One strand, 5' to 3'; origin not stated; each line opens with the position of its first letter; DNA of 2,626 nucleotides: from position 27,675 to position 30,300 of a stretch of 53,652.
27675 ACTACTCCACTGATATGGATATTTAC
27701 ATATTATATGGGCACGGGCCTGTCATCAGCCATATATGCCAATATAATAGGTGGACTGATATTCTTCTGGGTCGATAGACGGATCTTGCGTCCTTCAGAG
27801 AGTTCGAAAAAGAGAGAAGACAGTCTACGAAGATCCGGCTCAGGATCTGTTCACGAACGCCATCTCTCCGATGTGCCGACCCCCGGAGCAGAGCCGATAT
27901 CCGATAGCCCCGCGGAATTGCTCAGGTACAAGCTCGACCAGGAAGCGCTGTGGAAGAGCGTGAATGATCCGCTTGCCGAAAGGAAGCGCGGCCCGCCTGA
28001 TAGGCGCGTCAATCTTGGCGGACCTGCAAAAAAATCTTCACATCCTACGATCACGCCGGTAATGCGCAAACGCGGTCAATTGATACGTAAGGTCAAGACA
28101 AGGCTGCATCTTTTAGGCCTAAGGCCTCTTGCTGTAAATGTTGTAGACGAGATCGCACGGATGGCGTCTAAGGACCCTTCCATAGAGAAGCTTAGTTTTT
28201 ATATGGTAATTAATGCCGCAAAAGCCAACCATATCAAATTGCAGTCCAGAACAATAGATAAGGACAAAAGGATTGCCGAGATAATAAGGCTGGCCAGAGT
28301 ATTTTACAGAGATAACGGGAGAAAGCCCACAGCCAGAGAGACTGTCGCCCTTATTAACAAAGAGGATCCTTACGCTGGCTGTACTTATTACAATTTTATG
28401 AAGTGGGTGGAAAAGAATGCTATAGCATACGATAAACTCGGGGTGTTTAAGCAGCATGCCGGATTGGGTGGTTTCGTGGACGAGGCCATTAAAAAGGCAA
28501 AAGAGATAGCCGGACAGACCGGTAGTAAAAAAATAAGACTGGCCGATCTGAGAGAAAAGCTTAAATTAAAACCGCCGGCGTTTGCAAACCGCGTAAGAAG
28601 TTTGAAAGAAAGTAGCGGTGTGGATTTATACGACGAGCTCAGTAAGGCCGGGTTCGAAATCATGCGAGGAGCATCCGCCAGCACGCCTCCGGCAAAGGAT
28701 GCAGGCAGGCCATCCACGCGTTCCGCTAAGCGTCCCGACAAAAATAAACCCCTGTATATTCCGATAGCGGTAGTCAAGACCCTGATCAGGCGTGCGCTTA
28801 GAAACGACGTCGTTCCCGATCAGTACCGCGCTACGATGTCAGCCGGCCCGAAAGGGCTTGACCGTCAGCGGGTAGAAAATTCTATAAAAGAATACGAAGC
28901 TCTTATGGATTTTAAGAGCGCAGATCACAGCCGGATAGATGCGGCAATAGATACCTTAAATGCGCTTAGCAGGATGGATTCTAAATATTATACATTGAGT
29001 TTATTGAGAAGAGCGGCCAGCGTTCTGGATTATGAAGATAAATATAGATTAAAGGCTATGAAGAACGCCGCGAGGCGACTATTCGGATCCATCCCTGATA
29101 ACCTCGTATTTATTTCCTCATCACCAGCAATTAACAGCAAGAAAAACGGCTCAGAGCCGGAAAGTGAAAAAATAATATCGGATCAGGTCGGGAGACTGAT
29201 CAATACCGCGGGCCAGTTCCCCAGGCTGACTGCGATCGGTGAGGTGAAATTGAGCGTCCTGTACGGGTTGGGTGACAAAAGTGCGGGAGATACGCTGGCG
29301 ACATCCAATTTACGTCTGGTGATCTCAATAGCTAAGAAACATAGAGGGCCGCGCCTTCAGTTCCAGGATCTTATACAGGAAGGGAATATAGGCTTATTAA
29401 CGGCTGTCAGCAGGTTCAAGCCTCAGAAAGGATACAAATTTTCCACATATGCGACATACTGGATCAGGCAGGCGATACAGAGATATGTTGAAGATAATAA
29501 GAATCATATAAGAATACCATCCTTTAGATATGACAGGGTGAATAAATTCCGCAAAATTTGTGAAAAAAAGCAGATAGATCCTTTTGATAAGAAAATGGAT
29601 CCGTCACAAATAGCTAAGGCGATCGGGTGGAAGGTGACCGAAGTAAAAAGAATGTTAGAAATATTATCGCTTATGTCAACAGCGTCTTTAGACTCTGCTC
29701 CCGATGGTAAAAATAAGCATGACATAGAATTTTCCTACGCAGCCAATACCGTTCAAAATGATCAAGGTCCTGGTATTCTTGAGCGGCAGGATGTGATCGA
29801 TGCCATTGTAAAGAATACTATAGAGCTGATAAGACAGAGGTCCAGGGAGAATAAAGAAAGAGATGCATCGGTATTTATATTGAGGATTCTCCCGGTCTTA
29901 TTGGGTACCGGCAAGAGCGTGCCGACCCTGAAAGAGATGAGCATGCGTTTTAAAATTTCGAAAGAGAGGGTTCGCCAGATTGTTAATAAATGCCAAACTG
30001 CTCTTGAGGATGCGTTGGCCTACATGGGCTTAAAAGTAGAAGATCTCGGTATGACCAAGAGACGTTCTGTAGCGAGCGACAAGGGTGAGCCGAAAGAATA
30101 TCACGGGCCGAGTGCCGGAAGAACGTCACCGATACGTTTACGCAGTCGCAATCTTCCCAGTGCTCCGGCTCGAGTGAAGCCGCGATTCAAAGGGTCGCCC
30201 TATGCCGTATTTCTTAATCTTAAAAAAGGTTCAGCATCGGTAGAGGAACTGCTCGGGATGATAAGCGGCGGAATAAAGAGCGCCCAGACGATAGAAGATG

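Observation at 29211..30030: Sigma factors embedded in a giant, membrane-targeted polypeptide (three modules)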

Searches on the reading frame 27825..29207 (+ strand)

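Call 31: search_protein_families(library=pfam, proteins=[window:27825-29207:+], max_evalue=1)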
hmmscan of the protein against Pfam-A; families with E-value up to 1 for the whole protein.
window:27825-29207:+ (461 aa): 2 families
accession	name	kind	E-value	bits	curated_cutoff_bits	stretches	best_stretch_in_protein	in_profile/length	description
PF09598.15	Stm1_N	-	0.075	14.3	23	1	284-309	26-51/70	Stm1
PF00604.22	Flu_PB2_5th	-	0.16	11.7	25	1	146-210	71-135/210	Influenza RNA polymerase PB2 CAP binding domain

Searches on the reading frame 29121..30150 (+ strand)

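Call 6: search_protein_families(library=pfam, proteins=[window:29121-30150:+], max_evalue=1)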
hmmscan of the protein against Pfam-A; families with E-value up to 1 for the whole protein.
window:29121-30150:+ (343 aa): 5 families
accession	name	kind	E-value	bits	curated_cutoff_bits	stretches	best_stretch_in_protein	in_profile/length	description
PF04542.20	Sigma70_r2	-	2.1e-20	72.7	24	1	59-127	1-69/71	Sigma-70 region 2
PF04545.22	Sigma70_r4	-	0.0048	16.8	24.1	1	269-291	22-44/50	Sigma-70, region 4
PF02022.25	Integrase_Zn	-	0.017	15.6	22.6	1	271-293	13-35/38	Integrase Zinc binding domain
PF04539.22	Sigma70_r3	-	0.066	13.8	25.3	0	161-191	23-53/78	Sigma-70 region 3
PF02120.21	Flg_hook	-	0.18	12.1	29.8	1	272-312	37-77/85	Flagellar hook-length control protein FliK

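Call 7: search_protein_families(library=ncbifam, proteins=[window:29121-30150:+], max_evalue=1)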
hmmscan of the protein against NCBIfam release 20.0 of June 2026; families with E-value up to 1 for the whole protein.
window:29121-30150:+ (343 aa): 50 families (the best 25 are shown)
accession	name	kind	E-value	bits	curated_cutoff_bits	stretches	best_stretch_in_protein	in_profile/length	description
NF041931.2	MzaA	equivalog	2e-47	162.5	800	1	54-291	475-697/726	MZA anti-phage system associated sigma-70 family RNA polymerase sigma factor MzaA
TIGR02393.1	RpoD_Cterm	equivalog_domain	3.2e-45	154.6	354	1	57-295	3-224/238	RNA polymerase sigma factor RpoD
TIGR02394.1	rpoS_proteo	equivalog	2.7e-43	148.5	378.7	1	15-309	7-284/285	RNA polymerase sigma factor RpoS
NF004208.0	PRK05658.1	equivalog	7e-43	147.5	555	1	54-290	392-611/631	RNA polymerase sigma factor RpoD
NF006666.0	PRK09210.1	equivalog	1.3e-42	146.5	572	1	18-292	96-353/370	RNA polymerase sigma factor RpoD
TIGR02997.1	Sig70-cyanoRpoD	subfamily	7.5e-42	143.6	384.5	1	53-292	73-294/298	RNA polymerase sigma factor, RpoD/SigA family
NF004207.0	PRK05657.1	equivalog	8.8e-40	137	394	1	12-308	47-326/329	RNA polymerase sigma factor RpoS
NF005143.0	PRK06596.1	subfamily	1.4e-36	126.5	241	1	21-298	14-280/285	RNA polymerase factor sigma-32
NF004565.0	PRK05901.2-3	equivalog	1.4e-36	126.4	484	1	52-295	251-486/501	RNA polymerase sigma factor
NF005643.0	PRK07406.1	equivalog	6.3e-36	124.3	500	1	53-291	159-379/397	RNA polymerase sigma factor RpoD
TIGR02392.1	rpoH_proteo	equivalog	1.1e-35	123.5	323.1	1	25-296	5-265/270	RNA polymerase sigma factor RpoH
NF004564.0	PRK05901.2-2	equivalog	5.6e-35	120.9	617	1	55-298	249-482/500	RNA polymerase sigma factor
NF005920.0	PRK07921.1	subfamily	1e-34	120.1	464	1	53-294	89-313/328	RNA polymerase sigma factor SigB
NF004562.0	PRK05901.1-4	equivalog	4.3e-33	114.6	779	1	55-292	317-537/571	RNA polymerase sigma factor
NF004561.0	PRK05901.1-3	equivalog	6.1e-33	114.7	582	1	53-167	298-411/537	RNA polymerase sigma factor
TIGR02937.1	sigma70-ECF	superfamily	1.3e-24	86.7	42.9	1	57-298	4-164/165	sigma-70 family RNA polymerase sigma factor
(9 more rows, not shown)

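Call 32: search_solved_structures(query=window:29121-30150:+, max_evalue=0.00001, show_alignments=2)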
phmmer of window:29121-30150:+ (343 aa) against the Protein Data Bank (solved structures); distinct sequences matched with E-value up to 0.00001: 65 (the best 60 are shown).
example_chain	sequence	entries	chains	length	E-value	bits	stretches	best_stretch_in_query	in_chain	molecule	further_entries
7l7b_F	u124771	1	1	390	3.3e-34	121.5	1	19-292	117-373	RNA polymerase sigma factor SigA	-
8x6f_E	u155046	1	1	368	4.3e-32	114.6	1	13-292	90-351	RNA polymerase sigma factor SigA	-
7ckq_F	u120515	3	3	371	1.2e-31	113.1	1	19-292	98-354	RNA polymerase sigma factor SigA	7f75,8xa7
7ye1_F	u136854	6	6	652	2.1e-31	112.3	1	56-293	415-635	RNA polymerase sigma factor RpoD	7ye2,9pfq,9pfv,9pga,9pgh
1l9u_H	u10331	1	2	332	5.8e-31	110.9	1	53-293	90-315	SIGMA FACTOR SIGA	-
4xln_F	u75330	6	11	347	6.4e-31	110.7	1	53-293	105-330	RNA polymerase sigma factor SigA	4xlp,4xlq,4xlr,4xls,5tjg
1l9z_H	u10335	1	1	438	1.2e-30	109.9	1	53-293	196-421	SIGMA FACTOR SIGA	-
7f0r_F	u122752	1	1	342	1.2e-30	109.8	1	25-307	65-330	RNA polymerase sigma factor RpoS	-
7xya_F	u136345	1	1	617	1.3e-30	109.7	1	54-292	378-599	RNA polymerase sigma factor RpoD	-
7vf9_F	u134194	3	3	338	1.6e-30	109.5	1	25-305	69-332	RNA polymerase sigma factor RpoS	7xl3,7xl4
4ljz_F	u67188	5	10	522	1.6e-30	109.4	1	19-290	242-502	RNA polymerase sigma factor RpoD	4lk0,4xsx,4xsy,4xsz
5vt0_L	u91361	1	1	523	1.6e-30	109.4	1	19-290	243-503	RNA polymerase sigma factor RpoD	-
8k59_F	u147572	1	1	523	1.6e-30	109.4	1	19-290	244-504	RNA polymerase sigma factor RpoD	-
7n4e_F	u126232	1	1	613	1.8e-30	109.2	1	19-183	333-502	RNA polymerase sigma factor RpoD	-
6p18_F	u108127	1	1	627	2e-30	109.1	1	19-183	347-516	RNA polymerase sigma factor RpoD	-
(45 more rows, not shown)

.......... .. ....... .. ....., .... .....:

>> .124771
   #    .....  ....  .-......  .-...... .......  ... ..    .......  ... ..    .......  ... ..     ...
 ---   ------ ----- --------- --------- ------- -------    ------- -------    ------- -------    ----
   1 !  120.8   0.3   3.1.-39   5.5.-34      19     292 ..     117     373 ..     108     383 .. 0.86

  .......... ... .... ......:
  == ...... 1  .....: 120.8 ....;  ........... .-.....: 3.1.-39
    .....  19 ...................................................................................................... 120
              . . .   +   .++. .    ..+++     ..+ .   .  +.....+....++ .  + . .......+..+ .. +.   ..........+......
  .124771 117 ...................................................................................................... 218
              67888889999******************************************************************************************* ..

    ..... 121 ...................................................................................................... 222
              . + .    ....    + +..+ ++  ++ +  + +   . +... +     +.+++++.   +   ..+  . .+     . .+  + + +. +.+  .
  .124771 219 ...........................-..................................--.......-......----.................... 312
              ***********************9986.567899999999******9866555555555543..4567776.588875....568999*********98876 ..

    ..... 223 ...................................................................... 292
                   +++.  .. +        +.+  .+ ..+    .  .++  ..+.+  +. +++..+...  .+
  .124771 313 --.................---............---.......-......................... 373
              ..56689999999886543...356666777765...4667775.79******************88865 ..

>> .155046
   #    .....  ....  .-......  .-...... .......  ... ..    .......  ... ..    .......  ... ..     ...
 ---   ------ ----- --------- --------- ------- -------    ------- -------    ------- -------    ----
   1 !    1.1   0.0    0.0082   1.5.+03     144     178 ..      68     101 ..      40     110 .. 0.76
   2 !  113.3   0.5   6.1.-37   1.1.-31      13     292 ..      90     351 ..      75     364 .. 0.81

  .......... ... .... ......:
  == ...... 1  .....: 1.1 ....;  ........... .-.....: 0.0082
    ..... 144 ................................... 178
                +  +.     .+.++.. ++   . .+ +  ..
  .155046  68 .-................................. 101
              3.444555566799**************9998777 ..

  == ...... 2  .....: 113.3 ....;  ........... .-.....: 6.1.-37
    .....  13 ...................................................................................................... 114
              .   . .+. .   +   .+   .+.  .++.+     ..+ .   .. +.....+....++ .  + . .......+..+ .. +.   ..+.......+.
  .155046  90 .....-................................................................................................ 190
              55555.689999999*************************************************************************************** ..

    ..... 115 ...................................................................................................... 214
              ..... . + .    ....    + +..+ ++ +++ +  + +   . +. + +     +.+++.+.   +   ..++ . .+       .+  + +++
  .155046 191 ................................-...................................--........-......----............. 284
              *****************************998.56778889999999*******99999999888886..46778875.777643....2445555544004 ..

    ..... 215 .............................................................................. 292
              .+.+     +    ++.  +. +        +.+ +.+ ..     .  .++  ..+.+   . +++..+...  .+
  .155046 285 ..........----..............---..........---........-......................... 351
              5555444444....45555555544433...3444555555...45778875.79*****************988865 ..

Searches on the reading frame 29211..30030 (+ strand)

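Call 14: find_homologous_proteins(query=window:29211-30030:+, max_evalue=1e-10)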
Query window:29211-30030:+ (273 aa): 7179 proteins with E <= 1e-10 among 8000 candidates; the best 120 are listed.
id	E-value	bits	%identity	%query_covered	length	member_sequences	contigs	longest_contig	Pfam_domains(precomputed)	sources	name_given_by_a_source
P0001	5.0e-36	142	38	96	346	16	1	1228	PF04545.23,PF00140.26,PF03979.20,PF04542.21,PF04539.23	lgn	-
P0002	1.0e-34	138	38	96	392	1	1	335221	PF04545.23,PF00140.26,PF03979.20,PF04542.21,PF04539.23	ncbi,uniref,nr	ncbi:RNA polymerase sigma factor RpoD [Thermotoga sp. SG1]|uniref:RNA polymerase sigma factor RpoD n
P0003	1.0e-34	138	38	96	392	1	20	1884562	PF04545.23,PF00140.26,PF03979.20,PF04542.21,PF04539.23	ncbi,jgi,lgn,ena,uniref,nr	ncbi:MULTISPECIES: RNA polymerase sigma factor RpoD [Thermotoga]|uniref:RNA polymerase sigma factor 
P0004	1.7e-34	137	38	96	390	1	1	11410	PF04545.23,PF00140.26,PF03979.20,PF04542.21,PF04539.23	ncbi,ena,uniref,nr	ncbi:RNA polymerase sigma factor RpoD [Thermotoga sp.]|uniref:RNA polymerase sigma factor RpoD n=1 T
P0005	3.2e-34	136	37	96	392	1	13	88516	PF04545.23,PF00140.26,PF03979.20,PF04542.21,PF04539.23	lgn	-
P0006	8.4e-34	135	38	96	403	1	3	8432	PF04545.23,PF00140.26,PF03979.20,PF04542.21,PF04539.23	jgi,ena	-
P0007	1.0e-33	135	39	99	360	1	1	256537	PF04545.23,PF00140.26,PF03979.20,PF04542.21,PF04539.23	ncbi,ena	-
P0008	1.7e-33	134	38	96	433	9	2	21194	PF04545.23,PF00140.26,PF04542.21,PF04539.23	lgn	-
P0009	2.0e-33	134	37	93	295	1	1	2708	PF04545.23,PF00140.26,PF04542.21,PF04539.23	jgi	jgi:RNA polymerase primary sigma factor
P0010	2.7e-33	133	37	96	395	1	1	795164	PF04545.23,PF00140.26,PF03979.20,PF04542.21,PF04539.23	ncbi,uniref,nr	ncbi:RNA polymerase sigma factor RpoD [Thermotoga sp. KOL6]|uniref:RNA polymerase sigma factor RpoD 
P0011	2.9e-33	133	35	95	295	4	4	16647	PF04545.23,PF00140.26,PF04542.21,PF04539.23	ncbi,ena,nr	ncbi:MAG: RNA polymerase sigma factor RpoD/SigA [Actinomycetota bacterium]|nr:RNA polymerase sigma f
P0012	3.1e-33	133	37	96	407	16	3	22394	PF04545.23,PF00140.26,PF03979.20,PF04542.21,PF04539.23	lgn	-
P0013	3.6e-33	133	35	99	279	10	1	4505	PF04545.23,PF00140.26,PF04542.21,PF04539.23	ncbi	-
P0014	4.4e-33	133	38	96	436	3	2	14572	PF04545.23,PF00140.26,PF03979.20,PF04542.21,PF04539.23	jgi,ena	-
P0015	8.7e-33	132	35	99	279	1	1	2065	PF04545.23,PF00140.26,PF04542.21,PF04539.23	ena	-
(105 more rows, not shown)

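Call 38: find_related_loci(query=window:29211-30030:+, collection=metagenome_contigs, flank=10000)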
Query window:29211-30030:+ (273 aa) in metagenome_contigs; peptide patterns used: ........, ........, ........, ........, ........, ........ (x = any residue, [..] = any of these).
301 stretches matched a pattern; 190 encode a relative of the query (tblastn E <= 1e-3); the best 80 are kept; 80 distinct loci.
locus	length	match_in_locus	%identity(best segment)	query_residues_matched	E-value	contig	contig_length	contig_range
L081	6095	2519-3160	38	27-257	7e-36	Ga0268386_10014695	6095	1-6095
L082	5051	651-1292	38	27-257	2e-35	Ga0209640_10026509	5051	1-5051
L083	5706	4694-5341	35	29-261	4e-34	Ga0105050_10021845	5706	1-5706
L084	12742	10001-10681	35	18-261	3e-34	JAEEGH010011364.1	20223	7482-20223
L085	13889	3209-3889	35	18-261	3e-34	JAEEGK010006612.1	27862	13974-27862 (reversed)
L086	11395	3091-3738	35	29-261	4e-34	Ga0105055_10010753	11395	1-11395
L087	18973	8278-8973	34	13-261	7e-34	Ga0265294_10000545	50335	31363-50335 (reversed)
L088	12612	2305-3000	34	13-261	4e-33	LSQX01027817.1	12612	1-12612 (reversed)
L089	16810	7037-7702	34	23-261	3e-33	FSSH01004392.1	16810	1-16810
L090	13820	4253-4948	34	13-261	4e-33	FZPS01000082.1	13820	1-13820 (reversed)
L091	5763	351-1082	35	1-261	4e-33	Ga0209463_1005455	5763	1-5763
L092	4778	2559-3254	34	13-261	4e-33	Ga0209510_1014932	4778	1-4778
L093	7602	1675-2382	33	6-261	4e-33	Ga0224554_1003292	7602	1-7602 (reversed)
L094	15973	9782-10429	33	29-261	2e-32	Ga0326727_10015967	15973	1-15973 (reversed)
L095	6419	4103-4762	35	25-261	2e-32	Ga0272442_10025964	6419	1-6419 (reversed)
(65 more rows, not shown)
